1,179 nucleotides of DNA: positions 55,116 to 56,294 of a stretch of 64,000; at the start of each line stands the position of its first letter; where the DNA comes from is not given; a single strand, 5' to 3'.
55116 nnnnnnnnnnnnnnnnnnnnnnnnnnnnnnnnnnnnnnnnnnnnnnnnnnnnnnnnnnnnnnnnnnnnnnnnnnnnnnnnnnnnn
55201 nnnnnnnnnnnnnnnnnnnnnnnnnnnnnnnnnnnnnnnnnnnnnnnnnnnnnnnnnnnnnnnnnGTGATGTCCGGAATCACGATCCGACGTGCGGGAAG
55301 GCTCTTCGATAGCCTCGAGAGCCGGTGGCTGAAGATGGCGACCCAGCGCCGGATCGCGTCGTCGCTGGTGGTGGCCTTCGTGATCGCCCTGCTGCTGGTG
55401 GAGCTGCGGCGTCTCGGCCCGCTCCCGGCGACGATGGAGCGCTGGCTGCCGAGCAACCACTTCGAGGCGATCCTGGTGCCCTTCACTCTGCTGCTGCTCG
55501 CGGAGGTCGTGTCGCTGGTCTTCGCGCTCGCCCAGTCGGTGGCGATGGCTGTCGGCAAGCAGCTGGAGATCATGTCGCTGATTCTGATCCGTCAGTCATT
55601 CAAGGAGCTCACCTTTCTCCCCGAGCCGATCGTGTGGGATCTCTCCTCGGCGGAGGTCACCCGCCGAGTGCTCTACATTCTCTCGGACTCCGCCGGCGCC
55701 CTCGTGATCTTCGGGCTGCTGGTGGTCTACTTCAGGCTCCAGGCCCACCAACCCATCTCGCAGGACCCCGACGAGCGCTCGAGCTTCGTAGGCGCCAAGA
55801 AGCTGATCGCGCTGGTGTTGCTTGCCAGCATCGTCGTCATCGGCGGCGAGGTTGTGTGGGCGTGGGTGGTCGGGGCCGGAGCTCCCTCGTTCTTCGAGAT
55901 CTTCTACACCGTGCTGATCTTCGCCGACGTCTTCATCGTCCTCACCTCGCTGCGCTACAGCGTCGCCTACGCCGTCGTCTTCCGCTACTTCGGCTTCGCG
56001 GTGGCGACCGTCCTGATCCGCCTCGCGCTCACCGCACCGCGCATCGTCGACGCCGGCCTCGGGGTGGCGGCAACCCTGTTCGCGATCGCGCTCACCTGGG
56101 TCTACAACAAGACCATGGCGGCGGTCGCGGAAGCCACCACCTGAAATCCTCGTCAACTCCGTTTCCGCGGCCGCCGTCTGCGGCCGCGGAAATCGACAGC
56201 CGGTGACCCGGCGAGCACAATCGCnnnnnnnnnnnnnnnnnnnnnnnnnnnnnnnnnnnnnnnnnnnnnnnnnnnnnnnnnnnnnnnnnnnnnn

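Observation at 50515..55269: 1584-aa fusion of an acyl-adenylate/CoA ligase, a degenerate ABC1/UbiB-like kinase segment and a terminal GNAT acyltransferase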

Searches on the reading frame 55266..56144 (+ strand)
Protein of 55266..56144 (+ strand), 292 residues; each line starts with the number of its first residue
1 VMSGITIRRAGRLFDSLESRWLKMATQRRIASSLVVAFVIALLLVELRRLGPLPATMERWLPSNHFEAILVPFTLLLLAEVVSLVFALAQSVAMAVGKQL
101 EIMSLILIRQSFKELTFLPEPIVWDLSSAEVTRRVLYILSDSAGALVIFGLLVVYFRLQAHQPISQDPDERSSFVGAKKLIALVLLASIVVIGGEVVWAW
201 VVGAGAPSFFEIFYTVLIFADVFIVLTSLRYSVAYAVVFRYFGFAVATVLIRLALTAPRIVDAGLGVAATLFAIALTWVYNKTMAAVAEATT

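Call 9: search_protein_families(library=pfam, proteins=[window:55266-56144:+], max_evalue=0.001)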
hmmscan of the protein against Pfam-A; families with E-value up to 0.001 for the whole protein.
window:55266-56144:+ (292 aa): 0 families

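Call 66: search_protein_families(library=ncbifam, proteins=[window:55266-56144:+], max_evalue=0.00001)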
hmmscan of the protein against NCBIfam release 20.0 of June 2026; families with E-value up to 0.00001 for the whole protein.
window:55266-56144:+ (292 aa): 0 families

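Call 68: find_homologous_proteins(query=window:55266-56141:+, max_evalue=0.001)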
Query window:55266-56141:+ (292 aa): 256 proteins with E <= 0.001 among 8000 candidates; the best 120 are listed.
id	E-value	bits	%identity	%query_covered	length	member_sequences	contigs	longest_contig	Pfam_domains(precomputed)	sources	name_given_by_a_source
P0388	4.7e-173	592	100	100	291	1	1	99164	-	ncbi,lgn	-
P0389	2.6e-148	511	85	98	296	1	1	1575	-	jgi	jgi:hypothetical protein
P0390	4.6e-145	500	85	98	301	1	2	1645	-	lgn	-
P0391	1.0e-140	486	83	99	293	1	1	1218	-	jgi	jgi:hypothetical protein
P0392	1.5e-136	472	79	98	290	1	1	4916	-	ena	-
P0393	1.6e-136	472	79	98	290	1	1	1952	-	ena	-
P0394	1.1e-134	466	77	100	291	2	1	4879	-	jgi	jgi:hypothetical protein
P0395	7.5e-134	464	78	99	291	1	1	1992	-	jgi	jgi:hypothetical protein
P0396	4.3e-129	448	76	97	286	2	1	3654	-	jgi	jgi:hypothetical protein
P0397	6.8e-129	447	74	99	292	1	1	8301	-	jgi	jgi:hypothetical protein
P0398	5.6e-127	441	74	99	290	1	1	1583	-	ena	-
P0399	7.1e-127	441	76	96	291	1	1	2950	-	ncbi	-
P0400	1.0e-126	440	76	97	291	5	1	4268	-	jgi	jgi:hypothetical protein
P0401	1.1e-126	440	75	97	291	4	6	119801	-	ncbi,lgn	-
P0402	1.2e-126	440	76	97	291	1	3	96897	-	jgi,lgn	jgi:hypothetical protein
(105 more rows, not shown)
